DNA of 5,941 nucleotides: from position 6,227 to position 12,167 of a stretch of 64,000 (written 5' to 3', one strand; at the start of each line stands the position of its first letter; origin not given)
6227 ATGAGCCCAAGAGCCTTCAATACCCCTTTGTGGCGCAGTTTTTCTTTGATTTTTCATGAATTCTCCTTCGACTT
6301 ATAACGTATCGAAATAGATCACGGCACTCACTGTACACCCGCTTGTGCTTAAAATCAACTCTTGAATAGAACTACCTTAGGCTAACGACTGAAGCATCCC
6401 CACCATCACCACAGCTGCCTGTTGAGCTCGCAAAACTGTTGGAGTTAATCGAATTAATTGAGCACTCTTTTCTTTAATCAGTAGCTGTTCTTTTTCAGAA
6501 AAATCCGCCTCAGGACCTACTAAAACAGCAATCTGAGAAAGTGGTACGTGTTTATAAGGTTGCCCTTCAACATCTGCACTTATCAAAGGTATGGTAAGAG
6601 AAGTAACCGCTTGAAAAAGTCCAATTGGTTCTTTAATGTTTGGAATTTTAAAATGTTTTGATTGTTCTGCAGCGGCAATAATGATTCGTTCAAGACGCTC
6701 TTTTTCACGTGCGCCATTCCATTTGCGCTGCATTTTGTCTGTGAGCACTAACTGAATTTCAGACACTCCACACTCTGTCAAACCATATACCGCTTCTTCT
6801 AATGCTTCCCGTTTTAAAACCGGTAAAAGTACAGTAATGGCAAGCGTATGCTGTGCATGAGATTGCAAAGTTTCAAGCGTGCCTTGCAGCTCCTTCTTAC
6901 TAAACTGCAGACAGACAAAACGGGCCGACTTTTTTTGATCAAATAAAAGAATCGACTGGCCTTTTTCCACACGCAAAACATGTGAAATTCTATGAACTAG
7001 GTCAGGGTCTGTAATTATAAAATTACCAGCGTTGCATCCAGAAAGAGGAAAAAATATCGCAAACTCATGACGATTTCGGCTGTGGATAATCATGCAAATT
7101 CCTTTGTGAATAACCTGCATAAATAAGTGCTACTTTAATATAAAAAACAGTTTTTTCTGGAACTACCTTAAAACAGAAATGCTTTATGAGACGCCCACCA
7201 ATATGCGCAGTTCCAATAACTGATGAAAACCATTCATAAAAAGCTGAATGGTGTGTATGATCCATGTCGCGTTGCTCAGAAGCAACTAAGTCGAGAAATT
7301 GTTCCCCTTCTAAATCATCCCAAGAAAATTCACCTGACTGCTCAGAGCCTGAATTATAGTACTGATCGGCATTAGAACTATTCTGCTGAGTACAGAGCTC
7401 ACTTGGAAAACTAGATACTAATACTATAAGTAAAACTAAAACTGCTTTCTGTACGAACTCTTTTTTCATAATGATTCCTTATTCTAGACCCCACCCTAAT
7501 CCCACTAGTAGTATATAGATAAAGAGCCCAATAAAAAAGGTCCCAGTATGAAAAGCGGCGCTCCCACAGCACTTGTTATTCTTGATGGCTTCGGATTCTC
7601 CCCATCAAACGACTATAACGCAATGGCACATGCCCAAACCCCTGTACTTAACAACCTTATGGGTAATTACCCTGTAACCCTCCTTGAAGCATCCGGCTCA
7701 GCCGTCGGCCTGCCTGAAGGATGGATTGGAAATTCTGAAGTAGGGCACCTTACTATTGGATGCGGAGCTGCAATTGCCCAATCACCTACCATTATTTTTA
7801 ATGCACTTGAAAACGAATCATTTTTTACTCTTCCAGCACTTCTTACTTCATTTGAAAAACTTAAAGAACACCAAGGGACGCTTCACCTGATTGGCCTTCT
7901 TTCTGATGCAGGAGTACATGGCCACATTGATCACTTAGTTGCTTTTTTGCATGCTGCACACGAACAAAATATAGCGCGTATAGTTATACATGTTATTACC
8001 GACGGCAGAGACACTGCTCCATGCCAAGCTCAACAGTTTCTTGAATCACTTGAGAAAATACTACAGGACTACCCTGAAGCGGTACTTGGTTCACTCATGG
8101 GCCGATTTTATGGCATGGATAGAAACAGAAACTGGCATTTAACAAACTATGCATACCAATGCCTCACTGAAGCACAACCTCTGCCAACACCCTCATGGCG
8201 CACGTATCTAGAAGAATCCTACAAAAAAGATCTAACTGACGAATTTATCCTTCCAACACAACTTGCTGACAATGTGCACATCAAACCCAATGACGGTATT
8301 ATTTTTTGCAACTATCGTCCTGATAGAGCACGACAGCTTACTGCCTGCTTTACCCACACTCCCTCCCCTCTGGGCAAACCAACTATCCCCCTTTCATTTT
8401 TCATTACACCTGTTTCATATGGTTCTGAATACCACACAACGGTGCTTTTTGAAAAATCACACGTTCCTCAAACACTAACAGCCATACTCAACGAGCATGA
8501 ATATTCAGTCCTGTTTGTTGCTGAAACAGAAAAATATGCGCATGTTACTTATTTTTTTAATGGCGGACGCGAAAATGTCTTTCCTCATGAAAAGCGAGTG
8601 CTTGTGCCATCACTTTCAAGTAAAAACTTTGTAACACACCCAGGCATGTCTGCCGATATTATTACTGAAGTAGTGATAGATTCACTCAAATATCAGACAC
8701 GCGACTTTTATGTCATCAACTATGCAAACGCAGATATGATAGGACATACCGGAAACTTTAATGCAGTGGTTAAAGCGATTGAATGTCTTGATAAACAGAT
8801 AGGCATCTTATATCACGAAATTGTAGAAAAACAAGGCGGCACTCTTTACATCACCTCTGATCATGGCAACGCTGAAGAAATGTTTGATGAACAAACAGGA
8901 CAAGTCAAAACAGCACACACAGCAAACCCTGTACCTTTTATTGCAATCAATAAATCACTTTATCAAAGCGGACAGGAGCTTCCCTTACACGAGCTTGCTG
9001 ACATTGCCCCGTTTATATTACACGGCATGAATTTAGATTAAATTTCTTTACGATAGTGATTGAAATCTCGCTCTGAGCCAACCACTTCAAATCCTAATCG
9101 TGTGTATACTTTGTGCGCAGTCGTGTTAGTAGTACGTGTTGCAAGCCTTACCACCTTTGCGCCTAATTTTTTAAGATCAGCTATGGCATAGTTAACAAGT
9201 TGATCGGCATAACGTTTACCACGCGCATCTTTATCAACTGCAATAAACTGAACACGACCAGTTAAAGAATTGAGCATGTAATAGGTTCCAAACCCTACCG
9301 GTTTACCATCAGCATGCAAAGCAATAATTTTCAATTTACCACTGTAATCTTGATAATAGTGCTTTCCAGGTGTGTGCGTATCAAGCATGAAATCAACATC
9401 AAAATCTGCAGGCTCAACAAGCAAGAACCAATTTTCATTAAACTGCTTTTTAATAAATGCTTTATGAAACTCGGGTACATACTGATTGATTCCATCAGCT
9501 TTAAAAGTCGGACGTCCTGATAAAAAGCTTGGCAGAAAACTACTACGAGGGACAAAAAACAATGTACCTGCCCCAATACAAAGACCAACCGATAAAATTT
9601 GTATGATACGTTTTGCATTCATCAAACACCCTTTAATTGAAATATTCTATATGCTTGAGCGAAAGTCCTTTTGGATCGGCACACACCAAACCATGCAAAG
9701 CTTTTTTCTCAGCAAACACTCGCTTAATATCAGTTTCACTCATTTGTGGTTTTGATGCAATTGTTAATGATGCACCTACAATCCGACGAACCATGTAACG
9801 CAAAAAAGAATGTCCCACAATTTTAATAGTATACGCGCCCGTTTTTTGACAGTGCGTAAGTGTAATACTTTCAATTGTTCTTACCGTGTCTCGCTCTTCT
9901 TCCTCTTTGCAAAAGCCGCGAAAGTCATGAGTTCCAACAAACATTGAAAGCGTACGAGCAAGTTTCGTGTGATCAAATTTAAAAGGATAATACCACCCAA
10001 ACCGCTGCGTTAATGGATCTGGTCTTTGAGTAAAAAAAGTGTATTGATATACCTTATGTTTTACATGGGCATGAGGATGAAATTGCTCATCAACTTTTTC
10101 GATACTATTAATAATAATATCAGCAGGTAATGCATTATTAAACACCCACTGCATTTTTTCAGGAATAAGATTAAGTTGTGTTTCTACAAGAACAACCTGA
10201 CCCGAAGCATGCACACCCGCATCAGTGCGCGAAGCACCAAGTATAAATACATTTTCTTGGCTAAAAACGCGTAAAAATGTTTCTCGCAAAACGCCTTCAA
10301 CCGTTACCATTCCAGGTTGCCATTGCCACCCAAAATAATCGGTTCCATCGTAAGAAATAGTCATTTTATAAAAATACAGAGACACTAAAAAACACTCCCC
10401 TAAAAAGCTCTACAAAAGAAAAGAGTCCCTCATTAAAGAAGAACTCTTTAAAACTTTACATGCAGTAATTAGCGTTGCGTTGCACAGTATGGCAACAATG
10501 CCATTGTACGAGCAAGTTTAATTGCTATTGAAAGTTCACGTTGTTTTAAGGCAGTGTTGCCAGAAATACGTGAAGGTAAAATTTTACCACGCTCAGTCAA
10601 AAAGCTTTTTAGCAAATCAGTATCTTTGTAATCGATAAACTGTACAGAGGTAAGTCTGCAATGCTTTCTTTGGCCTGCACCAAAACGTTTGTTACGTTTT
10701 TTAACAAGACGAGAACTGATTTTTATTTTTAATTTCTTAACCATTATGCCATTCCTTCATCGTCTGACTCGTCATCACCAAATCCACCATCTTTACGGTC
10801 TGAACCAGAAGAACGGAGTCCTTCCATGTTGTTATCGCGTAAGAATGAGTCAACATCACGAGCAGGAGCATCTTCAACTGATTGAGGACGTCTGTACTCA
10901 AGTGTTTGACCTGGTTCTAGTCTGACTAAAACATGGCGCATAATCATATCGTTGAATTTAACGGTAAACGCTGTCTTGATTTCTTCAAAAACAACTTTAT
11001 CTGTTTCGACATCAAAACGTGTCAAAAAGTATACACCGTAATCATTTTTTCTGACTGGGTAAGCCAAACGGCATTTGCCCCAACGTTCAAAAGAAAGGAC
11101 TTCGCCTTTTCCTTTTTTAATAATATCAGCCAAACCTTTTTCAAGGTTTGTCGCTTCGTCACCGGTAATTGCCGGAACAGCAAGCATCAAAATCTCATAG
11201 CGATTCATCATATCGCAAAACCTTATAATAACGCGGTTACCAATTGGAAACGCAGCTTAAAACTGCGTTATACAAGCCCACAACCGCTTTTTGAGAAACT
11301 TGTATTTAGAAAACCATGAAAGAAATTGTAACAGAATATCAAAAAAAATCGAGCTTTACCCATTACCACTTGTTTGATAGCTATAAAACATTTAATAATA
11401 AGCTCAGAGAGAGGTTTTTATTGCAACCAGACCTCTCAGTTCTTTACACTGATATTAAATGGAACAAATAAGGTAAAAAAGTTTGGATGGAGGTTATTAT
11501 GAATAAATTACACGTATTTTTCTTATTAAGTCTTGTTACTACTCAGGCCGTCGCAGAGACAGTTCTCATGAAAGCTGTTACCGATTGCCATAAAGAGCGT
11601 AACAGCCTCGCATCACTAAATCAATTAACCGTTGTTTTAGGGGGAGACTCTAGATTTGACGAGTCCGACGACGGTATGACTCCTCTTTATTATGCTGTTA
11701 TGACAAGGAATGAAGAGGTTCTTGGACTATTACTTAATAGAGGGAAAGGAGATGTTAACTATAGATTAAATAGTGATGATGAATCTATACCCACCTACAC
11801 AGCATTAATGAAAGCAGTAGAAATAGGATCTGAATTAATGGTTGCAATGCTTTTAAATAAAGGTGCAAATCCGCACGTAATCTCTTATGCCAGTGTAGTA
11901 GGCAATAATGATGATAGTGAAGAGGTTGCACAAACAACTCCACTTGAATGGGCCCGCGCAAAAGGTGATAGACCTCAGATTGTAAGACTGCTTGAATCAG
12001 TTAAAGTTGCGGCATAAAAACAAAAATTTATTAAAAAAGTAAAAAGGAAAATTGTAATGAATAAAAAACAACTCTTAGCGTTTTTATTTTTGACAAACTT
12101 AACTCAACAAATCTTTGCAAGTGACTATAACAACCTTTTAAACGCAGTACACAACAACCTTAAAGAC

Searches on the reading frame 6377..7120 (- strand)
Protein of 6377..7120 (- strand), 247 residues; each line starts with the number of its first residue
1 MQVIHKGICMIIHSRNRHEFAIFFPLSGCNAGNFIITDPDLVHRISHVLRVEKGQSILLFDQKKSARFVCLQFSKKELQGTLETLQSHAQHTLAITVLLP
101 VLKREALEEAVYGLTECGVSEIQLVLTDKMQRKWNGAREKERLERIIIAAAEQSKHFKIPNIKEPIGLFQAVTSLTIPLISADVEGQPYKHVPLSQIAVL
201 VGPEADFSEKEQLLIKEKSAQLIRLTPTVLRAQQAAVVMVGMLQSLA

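Call 91: search_protein_families(library=pfam, proteins=[window:6377-7120:-], max_evalue=0.0001)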
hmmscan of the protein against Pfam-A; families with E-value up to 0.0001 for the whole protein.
window:6377-7120:- (247 aa): 1 family
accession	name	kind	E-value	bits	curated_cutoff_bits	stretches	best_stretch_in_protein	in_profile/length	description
PF04452.19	Methyltrans_RNA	-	9.9e-30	103.7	23.9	1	92-244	4-165/165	RNA methyltransferase domain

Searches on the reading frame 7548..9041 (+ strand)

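Call 44: search_protein_families(library=pfam, proteins=[window:7548-9041:+], max_evalue=0.00001)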
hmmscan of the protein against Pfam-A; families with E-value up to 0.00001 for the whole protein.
window:7548-9041:+ (497 aa): 2 families
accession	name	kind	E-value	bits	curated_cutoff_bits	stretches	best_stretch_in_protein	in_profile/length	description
PF01676.23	Metalloenzyme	-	1.1e-64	218.8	24.3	1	6-496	2-250/252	Metalloenzyme superfamily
PF06415.18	iPGM_N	-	9.8e-60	202.2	27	1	85-270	3-193/217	BPG-independent PGAM N-terminus (iPGM_N)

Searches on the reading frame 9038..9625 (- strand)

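Call 91: search_protein_families(library=pfam, proteins=[window:9038-9625:-], max_evalue=0.0001)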
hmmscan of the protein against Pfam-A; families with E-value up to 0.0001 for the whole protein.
window:9038-9625:- (195 aa): 4 families
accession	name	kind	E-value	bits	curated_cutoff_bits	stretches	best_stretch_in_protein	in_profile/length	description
PF00583.31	Acetyltransf_1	-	1e-16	61.6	20.7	1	90-179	23-116/116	Acetyltransferase (GNAT) family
PF13508.13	Acetyltransf_7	-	5.5e-12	46.3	27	1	101-181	6-84/84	Acetyltransferase (GNAT) domain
PF13673.13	Acetyltransf_10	-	5.4e-11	43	23.6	1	88-191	20-119/128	Acetyltransferase (GNAT) domain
PF08445.16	FR47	-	1.4e-07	31.8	22.1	1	118-182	17-80/86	FR47-like protein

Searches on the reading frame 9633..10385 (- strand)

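Call 91: search_protein_families(library=pfam, proteins=[window:9633-10385:-], max_evalue=0.0001)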
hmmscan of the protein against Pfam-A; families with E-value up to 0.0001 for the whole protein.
window:9633-10385:- (250 aa): 1 family
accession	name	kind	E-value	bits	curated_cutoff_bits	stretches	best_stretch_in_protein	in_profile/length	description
PF01416.25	PseudoU_synth_1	-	1.6e-30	106.2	23.3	2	148-248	4-107/108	tRNA pseudouridine synthase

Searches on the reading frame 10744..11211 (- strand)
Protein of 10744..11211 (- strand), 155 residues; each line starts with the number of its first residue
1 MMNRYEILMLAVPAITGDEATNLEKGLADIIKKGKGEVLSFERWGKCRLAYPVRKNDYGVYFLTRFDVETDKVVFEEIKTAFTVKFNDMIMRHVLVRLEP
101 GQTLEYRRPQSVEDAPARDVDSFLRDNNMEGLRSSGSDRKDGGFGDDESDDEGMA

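Call 91: search_protein_families(library=pfam, proteins=[window:10744-11211:-], max_evalue=0.0001)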
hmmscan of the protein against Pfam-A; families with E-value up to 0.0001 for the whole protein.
window:10744-11211:- (155 aa): 1 family
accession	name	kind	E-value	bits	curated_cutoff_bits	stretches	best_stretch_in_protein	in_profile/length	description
PF01250.22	Ribosomal_S6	-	3.5e-16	59.6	27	1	4-97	1-90/90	Ribosomal protein S6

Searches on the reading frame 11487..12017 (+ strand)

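Call 91: search_protein_families(library=pfam, proteins=[window:11487-12017:+], max_evalue=0.0001)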
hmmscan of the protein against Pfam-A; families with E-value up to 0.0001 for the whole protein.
window:11487-12017:+ (176 aa): 4 families
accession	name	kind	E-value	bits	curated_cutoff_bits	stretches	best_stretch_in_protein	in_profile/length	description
PF12796.13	Ank_2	-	5.6e-20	72.1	27.3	2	40-131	9-88/90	Ankyrin repeats (3 copies)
PF00023.36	Ank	-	2.5e-14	53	21.1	1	62-93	1-31/33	Ankyrin repeat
PF13606.12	Ank_3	-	6.1e-10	38.8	22.3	0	62-88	1-26/30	Ankyrin repeat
PF13637.12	Ank_4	-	5.6e-06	27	22.7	0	58-83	24-50/50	Ankyrin repeats (many copies)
